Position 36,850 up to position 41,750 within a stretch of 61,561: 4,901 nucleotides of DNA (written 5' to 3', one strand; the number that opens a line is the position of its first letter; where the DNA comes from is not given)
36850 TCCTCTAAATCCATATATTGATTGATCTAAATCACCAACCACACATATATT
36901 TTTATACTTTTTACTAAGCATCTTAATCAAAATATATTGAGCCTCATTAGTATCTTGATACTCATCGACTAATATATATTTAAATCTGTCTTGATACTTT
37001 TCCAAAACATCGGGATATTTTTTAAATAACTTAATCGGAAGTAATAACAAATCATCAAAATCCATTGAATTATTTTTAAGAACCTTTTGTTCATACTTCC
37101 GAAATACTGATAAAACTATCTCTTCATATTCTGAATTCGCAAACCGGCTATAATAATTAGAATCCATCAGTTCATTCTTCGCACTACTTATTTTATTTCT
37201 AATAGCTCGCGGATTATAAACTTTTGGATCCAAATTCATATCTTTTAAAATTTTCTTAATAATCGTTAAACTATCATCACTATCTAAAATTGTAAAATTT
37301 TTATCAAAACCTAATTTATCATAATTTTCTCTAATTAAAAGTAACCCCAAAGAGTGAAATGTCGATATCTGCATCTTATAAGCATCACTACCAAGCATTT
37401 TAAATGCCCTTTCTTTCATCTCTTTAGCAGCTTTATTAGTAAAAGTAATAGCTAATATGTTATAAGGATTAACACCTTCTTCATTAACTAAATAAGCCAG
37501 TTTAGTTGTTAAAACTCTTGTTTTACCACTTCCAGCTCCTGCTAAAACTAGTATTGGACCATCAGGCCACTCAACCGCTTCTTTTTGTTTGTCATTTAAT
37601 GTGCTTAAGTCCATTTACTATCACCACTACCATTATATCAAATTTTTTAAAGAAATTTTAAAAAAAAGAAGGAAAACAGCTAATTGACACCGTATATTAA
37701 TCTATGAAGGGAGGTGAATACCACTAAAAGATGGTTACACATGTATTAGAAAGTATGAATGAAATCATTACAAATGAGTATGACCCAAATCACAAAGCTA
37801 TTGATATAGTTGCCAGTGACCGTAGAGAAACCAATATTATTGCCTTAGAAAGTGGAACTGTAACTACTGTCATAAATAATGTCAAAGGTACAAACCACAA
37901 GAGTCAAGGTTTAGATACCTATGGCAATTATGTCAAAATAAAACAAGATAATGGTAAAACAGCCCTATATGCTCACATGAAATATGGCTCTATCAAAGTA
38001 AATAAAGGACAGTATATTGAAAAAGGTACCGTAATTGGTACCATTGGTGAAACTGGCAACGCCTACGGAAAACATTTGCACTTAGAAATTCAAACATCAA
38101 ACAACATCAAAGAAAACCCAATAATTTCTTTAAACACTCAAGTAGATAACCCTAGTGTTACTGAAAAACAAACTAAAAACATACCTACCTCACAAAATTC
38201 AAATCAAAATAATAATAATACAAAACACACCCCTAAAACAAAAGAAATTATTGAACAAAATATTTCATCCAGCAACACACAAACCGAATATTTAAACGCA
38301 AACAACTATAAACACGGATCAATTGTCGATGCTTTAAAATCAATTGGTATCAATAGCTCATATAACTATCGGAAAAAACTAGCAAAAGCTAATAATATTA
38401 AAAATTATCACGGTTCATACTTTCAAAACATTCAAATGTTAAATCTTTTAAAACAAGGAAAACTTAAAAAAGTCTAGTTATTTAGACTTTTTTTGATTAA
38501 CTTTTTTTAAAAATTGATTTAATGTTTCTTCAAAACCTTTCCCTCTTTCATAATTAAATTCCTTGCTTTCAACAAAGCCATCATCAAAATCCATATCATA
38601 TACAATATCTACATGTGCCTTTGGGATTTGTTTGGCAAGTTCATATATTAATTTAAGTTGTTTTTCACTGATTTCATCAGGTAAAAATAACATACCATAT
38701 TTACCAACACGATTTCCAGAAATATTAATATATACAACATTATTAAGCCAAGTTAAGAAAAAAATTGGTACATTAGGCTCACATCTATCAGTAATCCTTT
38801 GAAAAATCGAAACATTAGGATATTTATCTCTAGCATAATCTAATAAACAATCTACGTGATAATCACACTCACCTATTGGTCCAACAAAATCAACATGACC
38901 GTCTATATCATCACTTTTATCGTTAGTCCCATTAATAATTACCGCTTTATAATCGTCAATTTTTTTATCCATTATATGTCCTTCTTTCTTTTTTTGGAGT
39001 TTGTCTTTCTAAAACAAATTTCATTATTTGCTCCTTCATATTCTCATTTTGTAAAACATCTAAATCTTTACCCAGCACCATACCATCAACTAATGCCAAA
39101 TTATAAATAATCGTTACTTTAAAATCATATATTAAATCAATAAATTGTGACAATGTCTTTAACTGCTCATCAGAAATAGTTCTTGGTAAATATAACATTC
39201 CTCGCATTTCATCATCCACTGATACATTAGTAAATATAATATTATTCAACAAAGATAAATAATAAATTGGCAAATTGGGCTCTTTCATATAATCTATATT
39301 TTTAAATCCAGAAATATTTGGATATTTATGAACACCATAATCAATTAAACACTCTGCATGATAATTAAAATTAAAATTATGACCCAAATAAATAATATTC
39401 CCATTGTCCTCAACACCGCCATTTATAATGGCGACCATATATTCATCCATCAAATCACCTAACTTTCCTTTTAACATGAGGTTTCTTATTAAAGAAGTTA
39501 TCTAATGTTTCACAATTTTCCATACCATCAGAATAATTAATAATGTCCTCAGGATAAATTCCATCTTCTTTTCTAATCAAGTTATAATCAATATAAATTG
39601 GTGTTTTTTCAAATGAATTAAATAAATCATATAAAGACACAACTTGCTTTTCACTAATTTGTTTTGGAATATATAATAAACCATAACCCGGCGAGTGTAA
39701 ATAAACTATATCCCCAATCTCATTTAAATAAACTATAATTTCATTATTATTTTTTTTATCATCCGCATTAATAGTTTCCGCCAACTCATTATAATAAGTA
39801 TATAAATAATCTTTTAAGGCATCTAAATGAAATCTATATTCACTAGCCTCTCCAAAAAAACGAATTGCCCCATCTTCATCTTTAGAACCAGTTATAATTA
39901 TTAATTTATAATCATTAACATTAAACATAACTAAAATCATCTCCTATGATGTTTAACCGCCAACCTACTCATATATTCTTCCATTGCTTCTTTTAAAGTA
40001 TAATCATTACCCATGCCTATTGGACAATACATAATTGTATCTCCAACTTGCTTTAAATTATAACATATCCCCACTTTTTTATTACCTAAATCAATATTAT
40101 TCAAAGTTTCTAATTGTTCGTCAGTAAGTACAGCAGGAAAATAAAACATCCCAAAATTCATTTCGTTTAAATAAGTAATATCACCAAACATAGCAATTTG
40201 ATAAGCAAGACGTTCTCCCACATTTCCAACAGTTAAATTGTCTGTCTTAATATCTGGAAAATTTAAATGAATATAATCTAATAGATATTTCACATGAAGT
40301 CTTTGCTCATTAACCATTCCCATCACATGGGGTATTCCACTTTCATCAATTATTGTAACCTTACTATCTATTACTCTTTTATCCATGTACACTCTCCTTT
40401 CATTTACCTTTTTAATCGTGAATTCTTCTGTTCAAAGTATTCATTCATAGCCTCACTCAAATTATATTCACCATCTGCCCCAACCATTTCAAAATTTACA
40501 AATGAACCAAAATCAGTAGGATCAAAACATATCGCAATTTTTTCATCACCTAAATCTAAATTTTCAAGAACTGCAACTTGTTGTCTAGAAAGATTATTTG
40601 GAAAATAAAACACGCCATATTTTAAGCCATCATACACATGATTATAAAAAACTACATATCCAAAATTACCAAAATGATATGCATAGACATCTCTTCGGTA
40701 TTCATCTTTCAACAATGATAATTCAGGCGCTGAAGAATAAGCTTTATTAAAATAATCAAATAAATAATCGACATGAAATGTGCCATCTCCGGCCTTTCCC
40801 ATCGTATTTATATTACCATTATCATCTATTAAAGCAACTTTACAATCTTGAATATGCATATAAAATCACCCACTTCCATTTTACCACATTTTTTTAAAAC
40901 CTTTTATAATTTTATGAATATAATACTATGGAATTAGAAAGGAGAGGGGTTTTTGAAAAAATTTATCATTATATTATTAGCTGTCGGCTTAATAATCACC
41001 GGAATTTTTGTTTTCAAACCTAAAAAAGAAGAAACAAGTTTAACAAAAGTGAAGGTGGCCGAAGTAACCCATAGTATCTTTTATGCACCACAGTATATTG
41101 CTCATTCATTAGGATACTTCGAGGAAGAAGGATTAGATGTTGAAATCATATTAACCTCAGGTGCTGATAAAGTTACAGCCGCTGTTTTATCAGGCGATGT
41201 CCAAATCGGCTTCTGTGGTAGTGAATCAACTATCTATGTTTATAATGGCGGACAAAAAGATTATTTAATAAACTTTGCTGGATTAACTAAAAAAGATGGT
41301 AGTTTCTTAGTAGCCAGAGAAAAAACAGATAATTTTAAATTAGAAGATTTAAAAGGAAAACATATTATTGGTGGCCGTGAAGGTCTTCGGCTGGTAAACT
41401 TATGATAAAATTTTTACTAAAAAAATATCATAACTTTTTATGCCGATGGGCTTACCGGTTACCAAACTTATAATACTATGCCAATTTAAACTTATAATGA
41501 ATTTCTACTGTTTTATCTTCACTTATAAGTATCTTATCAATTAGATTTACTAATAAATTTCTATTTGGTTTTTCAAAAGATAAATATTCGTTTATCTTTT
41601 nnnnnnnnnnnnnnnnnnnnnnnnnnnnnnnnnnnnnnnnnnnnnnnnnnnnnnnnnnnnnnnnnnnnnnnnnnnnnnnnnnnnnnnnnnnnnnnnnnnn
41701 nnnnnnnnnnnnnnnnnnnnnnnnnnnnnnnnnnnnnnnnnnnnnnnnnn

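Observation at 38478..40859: Five translationally coupled, highly diverged paralogs of an unrecognised ~150-165 aa family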

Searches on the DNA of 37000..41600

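Call 80: search_rna_families(source=window, start=37000, end=41600, threshold=evalue, max_evalue=1)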
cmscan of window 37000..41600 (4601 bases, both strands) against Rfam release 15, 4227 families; matches with E-value up to 1: 0.
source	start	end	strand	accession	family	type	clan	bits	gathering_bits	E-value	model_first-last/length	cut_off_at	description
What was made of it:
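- Tried and rejected: Rfam at E <=1 over 37000-41600 found nothing (call 80).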

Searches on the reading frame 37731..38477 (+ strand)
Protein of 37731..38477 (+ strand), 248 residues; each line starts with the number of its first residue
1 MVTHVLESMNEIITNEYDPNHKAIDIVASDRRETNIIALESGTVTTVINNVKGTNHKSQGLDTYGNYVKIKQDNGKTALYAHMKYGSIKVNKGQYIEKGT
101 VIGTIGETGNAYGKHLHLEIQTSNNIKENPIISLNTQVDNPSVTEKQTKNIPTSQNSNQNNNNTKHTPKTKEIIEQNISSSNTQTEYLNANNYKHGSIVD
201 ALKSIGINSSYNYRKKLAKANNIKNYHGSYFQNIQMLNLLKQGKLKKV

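Call 31: search_protein_families(library=pfam, proteins=[window:37731-38477:+], max_evalue=0.001)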
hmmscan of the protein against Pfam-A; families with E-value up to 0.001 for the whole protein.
window:37731-38477:+ (248 aa): 2 families
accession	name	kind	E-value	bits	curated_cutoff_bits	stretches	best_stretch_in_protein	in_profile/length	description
PF01551.29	Peptidase_M23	-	1.8e-19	70.1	28.7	1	20-124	2-91/96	Peptidase family M23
PF12200.13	DUF3597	-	3.8e-07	31.1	29.8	1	147-236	21-111/127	Domain of unknown function (DUF3597)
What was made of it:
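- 37731..38477 (+): Convergent neighbour: leaderless M23 peptidase with a C-terminal DUF3597 domain. It is a conserved partner of the p1-type gene in the 1-, 3- and 5-copy lineages. Pfam (call 31).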
